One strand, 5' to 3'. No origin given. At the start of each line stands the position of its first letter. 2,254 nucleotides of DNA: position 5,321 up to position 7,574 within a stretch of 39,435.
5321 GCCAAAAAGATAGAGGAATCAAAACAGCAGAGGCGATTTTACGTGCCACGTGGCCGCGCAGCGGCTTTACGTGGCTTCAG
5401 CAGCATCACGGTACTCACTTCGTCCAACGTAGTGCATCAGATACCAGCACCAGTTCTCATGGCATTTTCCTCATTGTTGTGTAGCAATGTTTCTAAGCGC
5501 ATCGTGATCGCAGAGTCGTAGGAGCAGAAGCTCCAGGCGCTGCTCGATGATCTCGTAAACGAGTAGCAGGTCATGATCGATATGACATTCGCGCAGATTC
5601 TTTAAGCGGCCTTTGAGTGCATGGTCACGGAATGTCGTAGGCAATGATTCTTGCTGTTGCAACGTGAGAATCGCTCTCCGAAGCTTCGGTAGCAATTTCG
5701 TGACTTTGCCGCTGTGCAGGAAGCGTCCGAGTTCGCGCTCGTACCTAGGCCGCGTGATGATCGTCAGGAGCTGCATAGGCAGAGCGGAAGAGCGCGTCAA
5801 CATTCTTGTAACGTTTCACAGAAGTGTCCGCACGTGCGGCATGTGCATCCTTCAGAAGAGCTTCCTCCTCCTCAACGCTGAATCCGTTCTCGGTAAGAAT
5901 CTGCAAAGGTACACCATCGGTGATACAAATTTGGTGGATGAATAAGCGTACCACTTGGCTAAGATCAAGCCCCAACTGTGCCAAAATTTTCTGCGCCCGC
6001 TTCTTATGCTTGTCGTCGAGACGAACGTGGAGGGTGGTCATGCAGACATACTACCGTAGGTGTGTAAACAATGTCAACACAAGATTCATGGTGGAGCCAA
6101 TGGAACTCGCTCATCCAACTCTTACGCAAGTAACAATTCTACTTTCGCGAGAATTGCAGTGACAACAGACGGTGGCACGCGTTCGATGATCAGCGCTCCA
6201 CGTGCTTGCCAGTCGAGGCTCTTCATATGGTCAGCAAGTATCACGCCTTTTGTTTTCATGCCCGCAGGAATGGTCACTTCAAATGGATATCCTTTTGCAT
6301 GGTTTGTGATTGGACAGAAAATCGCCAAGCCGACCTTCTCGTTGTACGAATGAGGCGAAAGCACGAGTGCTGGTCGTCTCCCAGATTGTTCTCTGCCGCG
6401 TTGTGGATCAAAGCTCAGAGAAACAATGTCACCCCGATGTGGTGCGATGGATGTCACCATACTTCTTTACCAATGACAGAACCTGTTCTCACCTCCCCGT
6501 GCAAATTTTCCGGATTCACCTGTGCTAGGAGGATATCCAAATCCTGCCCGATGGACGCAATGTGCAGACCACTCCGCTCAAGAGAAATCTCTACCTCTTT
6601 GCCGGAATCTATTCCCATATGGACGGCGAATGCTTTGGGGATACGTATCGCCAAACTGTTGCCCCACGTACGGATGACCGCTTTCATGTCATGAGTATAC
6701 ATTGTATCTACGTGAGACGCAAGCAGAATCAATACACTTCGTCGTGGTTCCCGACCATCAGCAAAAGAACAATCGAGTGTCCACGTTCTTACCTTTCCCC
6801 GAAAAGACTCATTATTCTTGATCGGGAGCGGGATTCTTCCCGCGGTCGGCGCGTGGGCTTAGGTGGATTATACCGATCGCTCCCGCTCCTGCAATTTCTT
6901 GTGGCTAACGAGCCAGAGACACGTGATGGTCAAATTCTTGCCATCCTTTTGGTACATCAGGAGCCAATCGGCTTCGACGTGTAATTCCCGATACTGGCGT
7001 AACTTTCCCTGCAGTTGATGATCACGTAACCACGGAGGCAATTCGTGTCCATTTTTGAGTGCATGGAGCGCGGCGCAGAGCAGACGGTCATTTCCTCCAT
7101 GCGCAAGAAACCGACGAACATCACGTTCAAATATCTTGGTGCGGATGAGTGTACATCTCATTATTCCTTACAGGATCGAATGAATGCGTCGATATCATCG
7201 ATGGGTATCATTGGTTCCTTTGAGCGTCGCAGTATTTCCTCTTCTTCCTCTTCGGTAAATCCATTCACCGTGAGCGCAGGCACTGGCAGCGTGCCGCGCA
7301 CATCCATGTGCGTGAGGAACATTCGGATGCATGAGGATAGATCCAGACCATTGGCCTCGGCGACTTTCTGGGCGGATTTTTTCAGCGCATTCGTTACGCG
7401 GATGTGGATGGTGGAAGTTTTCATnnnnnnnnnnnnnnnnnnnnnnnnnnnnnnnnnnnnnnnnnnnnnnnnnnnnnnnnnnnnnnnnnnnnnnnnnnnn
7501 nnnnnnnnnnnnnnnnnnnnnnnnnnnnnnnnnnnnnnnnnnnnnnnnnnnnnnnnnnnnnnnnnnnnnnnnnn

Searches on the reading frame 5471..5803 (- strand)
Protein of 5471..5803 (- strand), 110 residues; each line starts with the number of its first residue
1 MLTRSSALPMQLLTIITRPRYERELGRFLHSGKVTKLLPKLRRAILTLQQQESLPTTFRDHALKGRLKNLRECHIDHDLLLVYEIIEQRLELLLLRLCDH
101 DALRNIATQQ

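Call 76: search_protein_families(library=pfam, proteins=[window:5471-5803:-], max_evalue=0.01)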
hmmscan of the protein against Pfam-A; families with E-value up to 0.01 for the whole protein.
window:5471-5803:- (110 aa): 1 family
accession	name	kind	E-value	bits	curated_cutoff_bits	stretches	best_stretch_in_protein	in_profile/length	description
PF15738.11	YafQ_toxin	-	9.6e-20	71.1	30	1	15-104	3-87/88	Bacterial toxin of type II toxin-antitoxin system, YafQ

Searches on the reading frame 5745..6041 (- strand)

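Call 76: search_protein_families(library=pfam, proteins=[window:5745-6041:-], max_evalue=0.01)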
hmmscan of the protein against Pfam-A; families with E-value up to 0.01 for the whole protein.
window:5745-6041:- (98 aa): 1 family
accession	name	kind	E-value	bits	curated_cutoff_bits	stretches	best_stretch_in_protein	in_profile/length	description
PF04221.18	RelB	-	2.7e-09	37.3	22.4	1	2-48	2-48/82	RelB antitoxin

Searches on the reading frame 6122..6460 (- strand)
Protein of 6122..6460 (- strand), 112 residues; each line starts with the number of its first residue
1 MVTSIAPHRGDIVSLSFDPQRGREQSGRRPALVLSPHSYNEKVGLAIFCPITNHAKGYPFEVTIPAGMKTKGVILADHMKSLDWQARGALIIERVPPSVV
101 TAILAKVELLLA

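Call 83: search_protein_families(library=pfam, proteins=[window:6122-6460:-], max_evalue=0.01)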
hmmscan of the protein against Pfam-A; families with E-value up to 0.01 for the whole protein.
window:6122-6460:- (112 aa): 1 family
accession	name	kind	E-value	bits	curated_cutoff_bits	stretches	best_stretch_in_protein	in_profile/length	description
PF02452.23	PemK_toxin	-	1.4e-23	83.6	23.1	1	9-110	2-108/109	PemK-like, MazF-like toxin of type II toxin-antitoxin system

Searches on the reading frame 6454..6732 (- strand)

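Call 83: search_protein_families(library=pfam, proteins=[window:6454-6732:-], max_evalue=0.01)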
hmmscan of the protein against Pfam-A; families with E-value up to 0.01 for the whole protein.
window:6454-6732:- (92 aa): 1 family
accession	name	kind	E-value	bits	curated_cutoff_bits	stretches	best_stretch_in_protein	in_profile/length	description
PF04014.23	MazE_antitoxin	-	2.2e-10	40.8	24.7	1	20-63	1-45/48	Antidote-toxin recognition MazE, bacterial antitoxin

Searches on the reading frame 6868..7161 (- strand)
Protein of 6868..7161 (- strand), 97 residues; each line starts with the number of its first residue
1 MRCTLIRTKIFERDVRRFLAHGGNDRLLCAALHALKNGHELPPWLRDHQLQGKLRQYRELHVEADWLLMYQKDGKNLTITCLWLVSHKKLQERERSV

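Call 83: search_protein_families(library=pfam, proteins=[window:6868-7161:-], max_evalue=0.01)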
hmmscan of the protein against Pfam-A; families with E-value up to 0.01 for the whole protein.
window:6868-7161:- (97 aa): 2 families
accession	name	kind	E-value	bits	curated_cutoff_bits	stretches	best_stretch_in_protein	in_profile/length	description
PF15738.11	YafQ_toxin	-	2.4e-19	69.8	30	1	6-91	4-87/88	Bacterial toxin of type II toxin-antitoxin system, YafQ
PF05016.21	ParE_toxin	-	0.0038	18.2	23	1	8-81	4-79/89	ParE toxin of type II toxin-antitoxin system, parDE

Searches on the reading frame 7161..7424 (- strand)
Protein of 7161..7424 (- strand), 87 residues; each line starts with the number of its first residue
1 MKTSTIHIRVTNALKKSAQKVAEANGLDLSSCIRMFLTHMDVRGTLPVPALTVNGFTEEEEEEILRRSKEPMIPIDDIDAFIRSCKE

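Call 83: search_protein_families(library=pfam, proteins=[window:7161-7424:-], max_evalue=0.01)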
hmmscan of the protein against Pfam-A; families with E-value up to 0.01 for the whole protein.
window:7161-7424:- (87 aa): 2 families
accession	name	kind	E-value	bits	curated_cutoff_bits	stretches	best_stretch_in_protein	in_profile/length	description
PF04221.18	RelB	-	2e-05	24.9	22.4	1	4-49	2-47/82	RelB antitoxin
PF19807.5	DUF6290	-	0.001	19.7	27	1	4-37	2-35/72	Family of unknown function (DUF6290)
